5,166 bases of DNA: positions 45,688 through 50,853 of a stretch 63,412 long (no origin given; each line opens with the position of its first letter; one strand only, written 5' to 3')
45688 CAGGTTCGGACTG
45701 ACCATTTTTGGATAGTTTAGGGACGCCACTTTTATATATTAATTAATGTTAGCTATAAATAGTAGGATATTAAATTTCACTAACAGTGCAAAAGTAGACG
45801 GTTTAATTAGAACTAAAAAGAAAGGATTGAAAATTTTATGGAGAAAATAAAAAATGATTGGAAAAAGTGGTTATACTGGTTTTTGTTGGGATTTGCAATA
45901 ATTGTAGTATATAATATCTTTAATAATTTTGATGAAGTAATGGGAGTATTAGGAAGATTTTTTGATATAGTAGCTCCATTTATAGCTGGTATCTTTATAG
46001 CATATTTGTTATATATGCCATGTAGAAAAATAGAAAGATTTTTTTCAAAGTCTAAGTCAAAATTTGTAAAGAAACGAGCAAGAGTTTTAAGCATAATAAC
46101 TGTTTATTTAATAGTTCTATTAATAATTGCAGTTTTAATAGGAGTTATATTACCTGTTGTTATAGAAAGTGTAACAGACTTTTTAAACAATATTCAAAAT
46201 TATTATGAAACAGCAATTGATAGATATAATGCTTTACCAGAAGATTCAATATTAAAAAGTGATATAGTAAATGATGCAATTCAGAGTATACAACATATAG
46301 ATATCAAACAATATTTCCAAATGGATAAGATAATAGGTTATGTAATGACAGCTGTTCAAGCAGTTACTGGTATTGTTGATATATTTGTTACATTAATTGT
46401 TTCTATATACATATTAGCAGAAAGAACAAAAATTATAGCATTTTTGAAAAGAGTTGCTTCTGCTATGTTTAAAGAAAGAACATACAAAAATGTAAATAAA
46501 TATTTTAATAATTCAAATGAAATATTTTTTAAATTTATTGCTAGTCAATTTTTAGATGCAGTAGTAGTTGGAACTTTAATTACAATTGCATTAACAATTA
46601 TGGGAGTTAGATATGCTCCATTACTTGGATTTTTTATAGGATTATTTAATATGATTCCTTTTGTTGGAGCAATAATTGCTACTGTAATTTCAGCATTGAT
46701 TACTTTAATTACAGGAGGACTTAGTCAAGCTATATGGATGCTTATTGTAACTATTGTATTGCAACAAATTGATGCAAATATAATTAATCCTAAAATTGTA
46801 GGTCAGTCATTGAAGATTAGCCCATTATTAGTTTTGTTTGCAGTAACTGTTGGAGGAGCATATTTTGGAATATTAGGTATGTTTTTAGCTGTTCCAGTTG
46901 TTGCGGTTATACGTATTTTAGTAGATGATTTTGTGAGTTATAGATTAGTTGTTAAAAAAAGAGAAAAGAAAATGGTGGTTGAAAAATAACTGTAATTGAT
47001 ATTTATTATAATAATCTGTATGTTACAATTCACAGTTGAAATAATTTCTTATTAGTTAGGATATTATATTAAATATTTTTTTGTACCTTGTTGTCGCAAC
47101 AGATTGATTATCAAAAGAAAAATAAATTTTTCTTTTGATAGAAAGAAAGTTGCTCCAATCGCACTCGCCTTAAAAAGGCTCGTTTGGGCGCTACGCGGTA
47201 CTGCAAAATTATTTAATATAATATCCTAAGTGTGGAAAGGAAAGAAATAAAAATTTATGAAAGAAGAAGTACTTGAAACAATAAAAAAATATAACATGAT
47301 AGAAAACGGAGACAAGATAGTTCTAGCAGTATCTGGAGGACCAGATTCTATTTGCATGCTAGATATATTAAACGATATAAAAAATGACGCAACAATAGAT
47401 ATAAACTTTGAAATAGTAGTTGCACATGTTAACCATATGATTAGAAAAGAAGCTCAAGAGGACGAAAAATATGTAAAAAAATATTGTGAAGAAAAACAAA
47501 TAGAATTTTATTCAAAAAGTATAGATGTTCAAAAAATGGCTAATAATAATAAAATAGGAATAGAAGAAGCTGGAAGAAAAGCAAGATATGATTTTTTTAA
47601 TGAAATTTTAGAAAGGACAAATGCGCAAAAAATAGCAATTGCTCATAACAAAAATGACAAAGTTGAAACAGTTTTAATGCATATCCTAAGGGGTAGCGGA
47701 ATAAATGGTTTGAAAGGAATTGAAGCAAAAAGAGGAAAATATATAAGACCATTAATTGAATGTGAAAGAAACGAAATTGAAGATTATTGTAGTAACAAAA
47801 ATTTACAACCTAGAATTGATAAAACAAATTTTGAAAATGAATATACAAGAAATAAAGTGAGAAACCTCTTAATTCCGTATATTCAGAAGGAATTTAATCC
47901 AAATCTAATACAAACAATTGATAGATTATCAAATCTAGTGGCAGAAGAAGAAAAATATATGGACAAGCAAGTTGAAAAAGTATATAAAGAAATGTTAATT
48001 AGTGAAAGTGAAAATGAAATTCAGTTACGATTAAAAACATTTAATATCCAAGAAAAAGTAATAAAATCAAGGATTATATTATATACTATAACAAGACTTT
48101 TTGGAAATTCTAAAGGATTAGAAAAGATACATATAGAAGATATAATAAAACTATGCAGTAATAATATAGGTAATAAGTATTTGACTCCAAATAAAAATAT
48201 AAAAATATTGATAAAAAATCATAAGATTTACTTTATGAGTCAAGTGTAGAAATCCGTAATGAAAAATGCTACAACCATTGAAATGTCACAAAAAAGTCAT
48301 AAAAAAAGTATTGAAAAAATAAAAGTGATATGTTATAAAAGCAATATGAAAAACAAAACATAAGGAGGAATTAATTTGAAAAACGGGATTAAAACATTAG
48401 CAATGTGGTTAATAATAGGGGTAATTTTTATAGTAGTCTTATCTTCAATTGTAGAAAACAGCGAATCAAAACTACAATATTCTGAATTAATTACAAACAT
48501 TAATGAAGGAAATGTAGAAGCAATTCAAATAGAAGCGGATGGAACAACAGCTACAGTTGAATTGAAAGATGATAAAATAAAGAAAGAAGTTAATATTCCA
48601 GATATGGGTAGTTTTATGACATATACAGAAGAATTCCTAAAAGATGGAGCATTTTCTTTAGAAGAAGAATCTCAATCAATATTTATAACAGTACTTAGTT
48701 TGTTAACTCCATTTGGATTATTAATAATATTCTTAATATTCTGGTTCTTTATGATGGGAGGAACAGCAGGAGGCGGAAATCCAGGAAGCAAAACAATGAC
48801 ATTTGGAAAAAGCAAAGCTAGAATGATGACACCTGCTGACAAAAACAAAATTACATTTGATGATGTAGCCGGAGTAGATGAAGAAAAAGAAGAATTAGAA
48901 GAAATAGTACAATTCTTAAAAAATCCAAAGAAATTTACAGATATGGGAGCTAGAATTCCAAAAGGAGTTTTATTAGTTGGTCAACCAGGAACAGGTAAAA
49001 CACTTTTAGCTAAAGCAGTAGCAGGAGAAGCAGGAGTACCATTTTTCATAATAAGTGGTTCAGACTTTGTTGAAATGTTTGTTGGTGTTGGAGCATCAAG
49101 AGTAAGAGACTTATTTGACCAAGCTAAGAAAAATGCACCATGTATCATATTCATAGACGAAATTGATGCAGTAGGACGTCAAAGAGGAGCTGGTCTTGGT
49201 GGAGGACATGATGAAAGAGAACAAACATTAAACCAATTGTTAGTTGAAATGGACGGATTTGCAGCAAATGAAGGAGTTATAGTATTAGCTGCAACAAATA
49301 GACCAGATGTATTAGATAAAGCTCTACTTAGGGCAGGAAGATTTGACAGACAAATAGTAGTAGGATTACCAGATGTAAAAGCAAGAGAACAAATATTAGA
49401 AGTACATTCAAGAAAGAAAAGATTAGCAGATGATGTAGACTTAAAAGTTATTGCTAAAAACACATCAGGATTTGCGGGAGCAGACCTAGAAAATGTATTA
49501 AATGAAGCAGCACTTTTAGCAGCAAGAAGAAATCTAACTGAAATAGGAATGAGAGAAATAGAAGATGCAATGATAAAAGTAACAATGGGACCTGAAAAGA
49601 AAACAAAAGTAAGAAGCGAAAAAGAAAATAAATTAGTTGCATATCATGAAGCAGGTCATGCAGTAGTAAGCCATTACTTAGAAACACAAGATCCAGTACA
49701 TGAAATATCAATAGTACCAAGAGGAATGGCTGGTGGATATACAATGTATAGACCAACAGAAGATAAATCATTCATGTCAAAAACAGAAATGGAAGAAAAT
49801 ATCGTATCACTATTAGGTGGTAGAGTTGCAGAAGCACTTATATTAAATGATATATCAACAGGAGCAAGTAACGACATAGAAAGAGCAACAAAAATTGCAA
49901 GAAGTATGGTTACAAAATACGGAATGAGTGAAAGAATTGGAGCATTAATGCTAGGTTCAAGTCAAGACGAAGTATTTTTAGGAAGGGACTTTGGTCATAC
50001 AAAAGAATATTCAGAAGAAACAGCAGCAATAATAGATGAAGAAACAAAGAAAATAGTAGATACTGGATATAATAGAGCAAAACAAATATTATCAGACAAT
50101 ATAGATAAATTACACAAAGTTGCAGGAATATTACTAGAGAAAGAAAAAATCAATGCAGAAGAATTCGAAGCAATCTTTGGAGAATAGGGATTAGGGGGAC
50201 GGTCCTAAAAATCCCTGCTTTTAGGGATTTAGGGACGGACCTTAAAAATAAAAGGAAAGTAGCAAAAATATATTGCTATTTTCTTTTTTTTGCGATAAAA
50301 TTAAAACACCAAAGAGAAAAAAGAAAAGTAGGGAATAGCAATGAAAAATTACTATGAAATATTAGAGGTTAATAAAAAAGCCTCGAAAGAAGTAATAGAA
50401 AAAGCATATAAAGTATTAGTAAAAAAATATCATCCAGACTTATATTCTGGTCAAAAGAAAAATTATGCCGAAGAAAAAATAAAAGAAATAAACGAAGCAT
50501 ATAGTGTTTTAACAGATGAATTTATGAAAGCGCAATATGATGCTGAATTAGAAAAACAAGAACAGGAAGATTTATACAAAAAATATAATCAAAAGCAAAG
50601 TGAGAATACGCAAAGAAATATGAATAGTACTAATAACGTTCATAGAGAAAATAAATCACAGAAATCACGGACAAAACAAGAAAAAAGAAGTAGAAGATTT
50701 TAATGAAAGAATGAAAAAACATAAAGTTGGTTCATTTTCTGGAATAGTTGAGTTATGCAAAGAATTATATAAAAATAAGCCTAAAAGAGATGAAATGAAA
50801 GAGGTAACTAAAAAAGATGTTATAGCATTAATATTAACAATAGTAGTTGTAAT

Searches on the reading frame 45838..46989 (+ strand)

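Call 28: search_protein_families(library=pfam, proteins=[window:45838-46989:+], max_evalue=0.001)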
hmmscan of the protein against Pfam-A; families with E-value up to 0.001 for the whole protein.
window:45838-46989:+ (383 aa): 1 family
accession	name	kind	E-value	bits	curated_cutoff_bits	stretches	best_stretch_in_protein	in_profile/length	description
PF01594.21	AI-2E_transport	-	3.4e-56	191.2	34.3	1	14-365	7-326/327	AI-2E family transporter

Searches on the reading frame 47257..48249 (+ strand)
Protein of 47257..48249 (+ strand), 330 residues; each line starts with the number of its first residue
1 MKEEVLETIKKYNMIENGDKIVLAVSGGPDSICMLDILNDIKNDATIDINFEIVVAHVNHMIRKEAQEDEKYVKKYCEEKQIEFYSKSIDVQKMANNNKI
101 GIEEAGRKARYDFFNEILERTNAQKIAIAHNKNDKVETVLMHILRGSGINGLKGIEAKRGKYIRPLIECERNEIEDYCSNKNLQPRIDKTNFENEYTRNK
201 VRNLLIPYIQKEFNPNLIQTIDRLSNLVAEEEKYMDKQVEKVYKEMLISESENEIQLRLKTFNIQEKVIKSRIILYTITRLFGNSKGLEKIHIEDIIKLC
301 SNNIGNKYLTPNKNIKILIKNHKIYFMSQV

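Call 28: search_protein_families(library=pfam, proteins=[window:47257-48249:+], max_evalue=0.001)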
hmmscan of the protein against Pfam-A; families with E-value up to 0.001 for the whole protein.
window:47257-48249:+ (330 aa): 1 family
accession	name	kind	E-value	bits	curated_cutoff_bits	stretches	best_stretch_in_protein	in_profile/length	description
PF01171.26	ATP_bind_3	-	1.2e-55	188.5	27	1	20-203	1-181/182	PP-loop family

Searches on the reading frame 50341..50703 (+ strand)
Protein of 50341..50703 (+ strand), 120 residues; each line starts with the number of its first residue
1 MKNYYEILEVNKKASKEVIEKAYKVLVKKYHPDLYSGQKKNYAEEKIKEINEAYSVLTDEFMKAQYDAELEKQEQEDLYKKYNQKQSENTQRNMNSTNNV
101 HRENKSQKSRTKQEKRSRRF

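Call 28: search_protein_families(library=pfam, proteins=[window:50341-50703:+], max_evalue=0.001)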
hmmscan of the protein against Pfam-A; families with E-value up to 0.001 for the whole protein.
window:50341-50703:+ (120 aa): 1 family
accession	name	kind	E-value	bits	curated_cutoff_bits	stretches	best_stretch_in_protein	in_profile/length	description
PF00226.36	DnaJ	-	3.1e-19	69.3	27.8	1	3-67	1-63/63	DnaJ domain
